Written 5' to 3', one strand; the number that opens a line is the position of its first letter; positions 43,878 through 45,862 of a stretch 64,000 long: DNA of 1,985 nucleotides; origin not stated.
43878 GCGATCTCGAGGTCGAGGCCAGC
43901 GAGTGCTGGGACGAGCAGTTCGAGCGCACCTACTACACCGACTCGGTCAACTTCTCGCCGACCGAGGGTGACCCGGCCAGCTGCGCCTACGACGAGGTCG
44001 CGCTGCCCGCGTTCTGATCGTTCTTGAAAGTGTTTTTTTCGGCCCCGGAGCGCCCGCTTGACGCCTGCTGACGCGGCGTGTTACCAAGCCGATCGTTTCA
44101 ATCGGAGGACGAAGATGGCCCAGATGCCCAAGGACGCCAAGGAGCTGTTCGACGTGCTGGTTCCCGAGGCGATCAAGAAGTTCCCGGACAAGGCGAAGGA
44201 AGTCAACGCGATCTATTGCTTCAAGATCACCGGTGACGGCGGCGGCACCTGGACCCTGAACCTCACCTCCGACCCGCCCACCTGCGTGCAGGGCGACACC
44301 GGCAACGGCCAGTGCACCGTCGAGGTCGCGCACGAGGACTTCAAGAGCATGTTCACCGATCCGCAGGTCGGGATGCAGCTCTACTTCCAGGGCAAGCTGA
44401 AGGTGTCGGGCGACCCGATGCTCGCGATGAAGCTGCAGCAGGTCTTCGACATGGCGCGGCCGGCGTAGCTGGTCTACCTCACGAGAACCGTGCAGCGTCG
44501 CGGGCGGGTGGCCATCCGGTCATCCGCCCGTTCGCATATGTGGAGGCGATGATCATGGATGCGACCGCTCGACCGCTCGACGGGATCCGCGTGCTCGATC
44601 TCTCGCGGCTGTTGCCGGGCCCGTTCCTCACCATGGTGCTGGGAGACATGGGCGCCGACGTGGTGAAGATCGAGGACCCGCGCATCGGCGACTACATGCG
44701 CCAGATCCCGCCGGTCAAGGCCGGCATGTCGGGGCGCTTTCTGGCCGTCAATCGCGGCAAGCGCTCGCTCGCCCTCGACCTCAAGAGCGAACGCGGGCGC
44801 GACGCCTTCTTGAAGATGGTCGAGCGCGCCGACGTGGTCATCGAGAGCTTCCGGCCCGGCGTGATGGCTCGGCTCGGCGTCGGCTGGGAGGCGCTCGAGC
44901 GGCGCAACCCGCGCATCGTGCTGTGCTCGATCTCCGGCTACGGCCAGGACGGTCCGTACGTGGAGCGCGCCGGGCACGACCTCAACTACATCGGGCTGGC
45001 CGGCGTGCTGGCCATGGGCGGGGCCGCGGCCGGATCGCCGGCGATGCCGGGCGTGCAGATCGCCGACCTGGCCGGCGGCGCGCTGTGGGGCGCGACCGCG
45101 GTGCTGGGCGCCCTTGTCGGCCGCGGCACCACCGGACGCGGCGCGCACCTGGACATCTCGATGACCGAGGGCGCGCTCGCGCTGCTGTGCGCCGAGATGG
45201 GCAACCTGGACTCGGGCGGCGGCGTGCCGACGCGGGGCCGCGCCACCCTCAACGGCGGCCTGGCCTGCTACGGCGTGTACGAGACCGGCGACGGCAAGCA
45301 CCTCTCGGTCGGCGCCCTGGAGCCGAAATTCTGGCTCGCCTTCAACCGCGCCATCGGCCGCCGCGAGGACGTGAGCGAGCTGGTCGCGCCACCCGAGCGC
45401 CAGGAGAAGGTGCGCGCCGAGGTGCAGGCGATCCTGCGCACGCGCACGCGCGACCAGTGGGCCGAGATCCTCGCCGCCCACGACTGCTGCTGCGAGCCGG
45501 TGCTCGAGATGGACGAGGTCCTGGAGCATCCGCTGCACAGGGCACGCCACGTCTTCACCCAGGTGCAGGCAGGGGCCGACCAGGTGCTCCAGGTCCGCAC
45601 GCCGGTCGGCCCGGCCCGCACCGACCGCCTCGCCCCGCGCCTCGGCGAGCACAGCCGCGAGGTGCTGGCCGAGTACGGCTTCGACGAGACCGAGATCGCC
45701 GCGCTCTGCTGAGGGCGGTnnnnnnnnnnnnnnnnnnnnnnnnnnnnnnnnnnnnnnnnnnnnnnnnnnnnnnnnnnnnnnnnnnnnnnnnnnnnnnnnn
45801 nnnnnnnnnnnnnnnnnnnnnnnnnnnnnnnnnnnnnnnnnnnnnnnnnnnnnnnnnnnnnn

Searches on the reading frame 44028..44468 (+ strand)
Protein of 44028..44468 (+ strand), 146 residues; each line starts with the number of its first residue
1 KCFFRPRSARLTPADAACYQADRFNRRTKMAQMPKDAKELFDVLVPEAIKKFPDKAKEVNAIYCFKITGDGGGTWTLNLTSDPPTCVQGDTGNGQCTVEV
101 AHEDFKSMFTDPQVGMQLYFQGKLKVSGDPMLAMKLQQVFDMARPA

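Call 74: search_protein_families(library=pfam, proteins=[window:44028-44468:+], max_evalue=0.00001)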
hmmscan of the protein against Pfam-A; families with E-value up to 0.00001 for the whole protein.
window:44028-44468:+ (146 aa): 1 family
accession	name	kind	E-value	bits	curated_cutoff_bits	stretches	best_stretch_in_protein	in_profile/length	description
PF02036.22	SCP2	-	5e-18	65.7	21.3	1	53-141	13-101/101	SCP-2 sterol transfer family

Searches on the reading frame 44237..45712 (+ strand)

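Call 74: search_protein_families(library=pfam, proteins=[window:44237-45712:+], max_evalue=0.00001)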
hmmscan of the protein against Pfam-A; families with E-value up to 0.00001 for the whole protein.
window:44237-45712:+ (491 aa): 1 family
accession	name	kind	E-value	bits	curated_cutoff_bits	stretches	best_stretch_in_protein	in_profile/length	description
PF02515.22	CoA_transf_3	-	4e-107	359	23.3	1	114-472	1-365/366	CoA-transferase family III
